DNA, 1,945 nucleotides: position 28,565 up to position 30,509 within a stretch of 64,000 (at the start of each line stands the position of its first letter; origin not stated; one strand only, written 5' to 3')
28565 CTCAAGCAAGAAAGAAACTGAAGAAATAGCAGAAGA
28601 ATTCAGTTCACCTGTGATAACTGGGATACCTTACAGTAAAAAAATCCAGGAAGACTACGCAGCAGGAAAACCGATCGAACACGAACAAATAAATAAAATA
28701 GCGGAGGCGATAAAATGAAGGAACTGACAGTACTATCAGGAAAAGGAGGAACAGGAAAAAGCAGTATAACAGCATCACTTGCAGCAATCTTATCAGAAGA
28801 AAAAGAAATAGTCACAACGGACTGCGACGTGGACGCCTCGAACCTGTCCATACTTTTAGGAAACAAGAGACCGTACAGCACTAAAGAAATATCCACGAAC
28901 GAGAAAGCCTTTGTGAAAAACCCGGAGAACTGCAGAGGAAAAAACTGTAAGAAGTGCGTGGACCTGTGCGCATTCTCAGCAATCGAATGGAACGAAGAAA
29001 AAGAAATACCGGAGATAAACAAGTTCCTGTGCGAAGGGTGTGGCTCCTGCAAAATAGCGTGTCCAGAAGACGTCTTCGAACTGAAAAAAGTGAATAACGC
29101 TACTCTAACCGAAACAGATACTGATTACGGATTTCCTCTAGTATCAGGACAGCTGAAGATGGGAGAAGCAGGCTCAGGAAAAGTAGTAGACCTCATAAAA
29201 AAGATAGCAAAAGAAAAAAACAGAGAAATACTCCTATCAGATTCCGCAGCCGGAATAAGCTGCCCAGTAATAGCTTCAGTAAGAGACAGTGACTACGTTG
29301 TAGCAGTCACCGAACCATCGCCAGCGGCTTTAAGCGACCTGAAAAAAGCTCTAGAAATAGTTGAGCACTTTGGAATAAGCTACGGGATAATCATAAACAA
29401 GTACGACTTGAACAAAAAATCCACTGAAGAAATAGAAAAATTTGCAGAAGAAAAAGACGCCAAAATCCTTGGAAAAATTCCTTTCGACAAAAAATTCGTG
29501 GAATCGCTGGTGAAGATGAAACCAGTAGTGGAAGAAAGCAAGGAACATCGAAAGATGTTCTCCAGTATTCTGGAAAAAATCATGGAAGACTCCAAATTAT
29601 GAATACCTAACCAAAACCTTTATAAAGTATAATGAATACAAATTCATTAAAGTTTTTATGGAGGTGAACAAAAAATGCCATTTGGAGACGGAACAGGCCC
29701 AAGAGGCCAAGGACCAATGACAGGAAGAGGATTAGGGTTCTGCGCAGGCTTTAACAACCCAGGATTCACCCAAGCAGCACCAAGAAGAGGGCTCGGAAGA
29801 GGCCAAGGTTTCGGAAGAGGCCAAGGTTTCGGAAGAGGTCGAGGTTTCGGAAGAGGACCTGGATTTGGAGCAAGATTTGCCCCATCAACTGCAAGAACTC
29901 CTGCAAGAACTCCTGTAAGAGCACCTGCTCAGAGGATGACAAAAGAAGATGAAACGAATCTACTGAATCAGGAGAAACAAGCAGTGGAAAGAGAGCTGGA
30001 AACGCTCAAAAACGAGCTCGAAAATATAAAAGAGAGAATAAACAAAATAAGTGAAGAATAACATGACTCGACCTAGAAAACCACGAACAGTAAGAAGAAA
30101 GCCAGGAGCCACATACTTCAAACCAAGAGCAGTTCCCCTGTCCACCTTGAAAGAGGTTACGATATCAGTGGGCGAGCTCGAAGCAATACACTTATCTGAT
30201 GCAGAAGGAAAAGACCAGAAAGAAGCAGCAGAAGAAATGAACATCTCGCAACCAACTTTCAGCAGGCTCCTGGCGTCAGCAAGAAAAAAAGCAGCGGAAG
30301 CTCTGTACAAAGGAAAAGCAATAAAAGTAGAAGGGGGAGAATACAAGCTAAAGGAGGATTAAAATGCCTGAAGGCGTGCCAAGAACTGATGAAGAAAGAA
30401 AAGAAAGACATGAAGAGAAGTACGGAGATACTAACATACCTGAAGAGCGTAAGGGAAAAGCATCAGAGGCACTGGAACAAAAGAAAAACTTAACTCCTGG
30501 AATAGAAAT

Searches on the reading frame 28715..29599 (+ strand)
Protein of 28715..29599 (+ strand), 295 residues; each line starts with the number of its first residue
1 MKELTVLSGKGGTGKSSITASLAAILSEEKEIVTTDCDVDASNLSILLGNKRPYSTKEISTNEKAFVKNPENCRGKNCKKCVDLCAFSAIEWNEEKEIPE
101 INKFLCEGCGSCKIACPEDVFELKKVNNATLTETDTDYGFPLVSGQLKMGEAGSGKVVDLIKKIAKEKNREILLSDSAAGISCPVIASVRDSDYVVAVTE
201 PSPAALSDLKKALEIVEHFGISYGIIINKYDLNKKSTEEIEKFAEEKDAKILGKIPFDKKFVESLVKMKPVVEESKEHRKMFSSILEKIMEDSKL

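Call 3: search_protein_families(library=pfam, proteins=[window:28715-29599:+], max_evalue=0.01)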
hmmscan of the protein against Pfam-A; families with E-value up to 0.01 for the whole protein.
window:28715-29599:+ (295 aa): 20 families
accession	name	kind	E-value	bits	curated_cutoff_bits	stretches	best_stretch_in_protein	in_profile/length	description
PF01656.29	CbiA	-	8.4e-21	74.7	25.4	1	5-271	2-125/125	CobQ/CobB/MinD/ParA nucleotide binding domain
PF10609.15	ParA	-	1.6e-16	60.9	27.1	2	4-53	6-56/246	NUBPL iron-transfer P-loop NTPase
PF00142.24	Fer4_NifH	-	1.9e-09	37.9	25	1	198-294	147-249/271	4Fe-4S iron sulfur cluster binding proteins, NifH/frxC family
PF12838.12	Fer4_7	-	1.8e-07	31.9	27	2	77-120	4-52/52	4Fe-4S dicluster domain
PF03193.22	RsgA_GTPase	-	1.2e-06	28.9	30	1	170-248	4-80/174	RsgA GTPase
PF02374.21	ArsA_ATPase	-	3e-06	27.1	24.3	1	5-48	4-47/305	Anion-transporting ATPase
PF12837.12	Fer4_6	-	7.4e-06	26.1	25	1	98-121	1-24/24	4Fe-4S binding domain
PF13237.11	Fer4_10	-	1.8e-05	25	25.5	2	67-117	3-53/53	4Fe-4S dicluster domain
PF13187.11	Fer4_9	-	2.8e-05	24.5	27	1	77-119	4-50/52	4Fe-4S dicluster domain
PF14697.11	Fer4_21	-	9.6e-05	22.9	35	1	77-120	10-56/59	4Fe-4S dicluster domain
PF13484.11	Fer4_16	-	0.00013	23.1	30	0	106-129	2-27/66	4Fe-4S double cluster binding domain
PF00037.32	Fer4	-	0.00026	21.1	21.1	1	99-121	1-23/24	4Fe-4S binding domain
PF13614.12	AAA_31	-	0.00036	20.9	27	0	2-59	2-59/177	AAA domain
PF25160.1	LdpA_Fe-S-bd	-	0.00058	20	27.6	1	78-122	5-44/49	LdpA Fe-S cluster-binding domain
PF12797.12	Fer4_2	-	0.00062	20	24.5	0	99-118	3-22/22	4Fe-4S binding domain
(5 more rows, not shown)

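Call 39: search_protein_families(library=ncbifam, proteins=[window:28715-29599:+], max_evalue=0.001)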
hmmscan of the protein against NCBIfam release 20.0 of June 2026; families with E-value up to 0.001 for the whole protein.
window:28715-29599:+ (295 aa): 51 families (the best 25 are shown)
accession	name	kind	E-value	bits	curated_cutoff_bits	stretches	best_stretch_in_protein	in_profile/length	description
TIGR01969.1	minD_arch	subfamily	2.5e-20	72.7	201.75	2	152-278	93-217/251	cell division ATPase MinD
TIGR01968.1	minD_bact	equivalog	4.8e-16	58.9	212.9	2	156-290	100-237/261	septum site-determining protein MinD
NF041136.1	MrpORP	equivalog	5.2e-14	52.3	450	2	2-52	6-57/365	iron-sulfur cluster carrier protein MrpORP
NF033200.1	F430_CfbC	exception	5.3e-11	42.4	402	2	7-63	5-63/260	Ni-sirohydrochlorin a,c-diamide reductive cyclase ATP-dependent reductase subunit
NF041546.1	ParA_partition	equivalog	9.2e-11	41.7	180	2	160-276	69-189/203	ParA family partition ATPase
NF009702.0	PRK13231.1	equivalog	2.2e-10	40.2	427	1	7-82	7-81/264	nitrogenase reductase-like protein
TIGR01287.1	nifH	equivalog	5.8e-10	38.9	394.35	2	179-293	130-248/275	nitrogenase iron protein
TIGR03371.1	cellulose_yhjQ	equivalog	1.3e-09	37.9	157.85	1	1-43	1-42/246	cellulose biosynthesis protein BcsQ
NF009701.0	PRK13230.1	subfamily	2.1e-09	36.8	350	1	152-292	107-260/291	nitrogenase reductase-like protein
NF005504.0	PRK07118.1-3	equivalog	2.2e-09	37.1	437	1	78-128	145-195/293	Fe-S cluster domain-containing protein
NF005505.0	PRK07118.1-4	equivalog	1e-08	35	378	1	73-125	143-192/265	Fe-S cluster domain-containing protein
NF041836.1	rnfB_Methano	equivalog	1.5e-08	34.4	445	1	73-126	143-193/265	Rnf electron transport complex subunit RnfB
TIGR02700.1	flavo_MJ0208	hypoth_equivalog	4.2e-08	32.8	251.35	1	71-122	148-195/234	dihydromethanopterin reductase (acceptor)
NF041891.1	hdrA_Methbact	equivalog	1.2e-07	30.3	1300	1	65-131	564-628/762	ferredoxin:CoB-CoM heterodisulfide reductase subunit HdrA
NF040770.1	hetero_SS_HdrA2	exception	1.7e-07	29.8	1100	1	60-130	566-632/777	CoB-CoM heterodisulfide reductase HdrA2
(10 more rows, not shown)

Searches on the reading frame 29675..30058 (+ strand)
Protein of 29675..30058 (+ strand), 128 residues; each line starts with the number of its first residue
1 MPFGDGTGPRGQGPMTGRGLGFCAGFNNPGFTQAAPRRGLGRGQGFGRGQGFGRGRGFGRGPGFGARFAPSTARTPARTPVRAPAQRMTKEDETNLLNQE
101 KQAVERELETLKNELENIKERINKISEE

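Call 3: search_protein_families(library=pfam, proteins=[window:29675-30058:+], max_evalue=0.01)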
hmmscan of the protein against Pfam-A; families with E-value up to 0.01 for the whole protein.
window:29675-30058:+ (128 aa): 1 family
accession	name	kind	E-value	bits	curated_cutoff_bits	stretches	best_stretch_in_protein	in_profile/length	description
PF17253.7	DUF5320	-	1.6e-24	87.3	27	1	1-117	1-98/99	Family of unknown function (DUF5320)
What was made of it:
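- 29675..30061 (+): DUF5320 protein with a Gly/Arg/Phe-rich N-terminal half (pI 12) and a coiled-coil-like C-terminus. PF17253 E 1.6e-24 (call 3).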

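Call 39: search_protein_families(library=ncbifam, proteins=[window:29675-30058:+], max_evalue=0.001)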
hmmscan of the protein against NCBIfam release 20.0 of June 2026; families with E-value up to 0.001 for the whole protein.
window:29675-30058:+ (128 aa): 0 families

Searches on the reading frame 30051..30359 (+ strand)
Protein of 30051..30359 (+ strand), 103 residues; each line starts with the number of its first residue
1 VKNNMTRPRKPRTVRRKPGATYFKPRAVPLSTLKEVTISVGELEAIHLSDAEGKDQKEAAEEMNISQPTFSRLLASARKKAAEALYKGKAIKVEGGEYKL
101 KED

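Call 56: search_protein_families(library=pfam, proteins=[window:30051-30359:+], max_evalue=0.01)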
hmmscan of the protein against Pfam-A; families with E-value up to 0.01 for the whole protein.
window:30051-30359:+ (103 aa): 9 families
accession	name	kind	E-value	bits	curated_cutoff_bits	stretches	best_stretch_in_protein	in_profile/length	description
PF02001.22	DUF134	-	5.6e-26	91.4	27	1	5-100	4-97/98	Protein of unknown function DUF134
PF08281.18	Sigma70_r4_2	-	1.2e-05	25.3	25.7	1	44-80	17-53/54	Sigma-70, region 4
PF13518.12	HTH_28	-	0.00053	20.5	25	1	51-88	10-47/52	Helix-turn-helix domain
PF13384.12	HTH_23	-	0.0007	19.8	24.6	1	43-80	8-44/50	Homeodomain-like domain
PF13551.12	HTH_29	-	0.001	19.6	28.1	1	51-89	9-48/64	Winged helix-turn helix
PF00126.33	HTH_1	-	0.0015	18.8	26.6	1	57-81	17-41/60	Bacterial regulatory helix-turn-helix protein, lysR family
PF04545.22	Sigma70_r4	-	0.0023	17.9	24.1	1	43-80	10-47/50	Sigma-70, region 4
PF12802.13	MarR_2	-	0.0026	18.3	27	1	47-78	13-45/61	MarR family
PF07638.17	Sigma70_ECF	-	0.0029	18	21.1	1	38-85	136-183/185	ECF sigma factor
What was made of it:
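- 30051..30362 (+): DUF134 (sigma-70 region-4-like HTH), the probable regulator of the cluster. PF02001 E 5.6e-26 (call 56).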
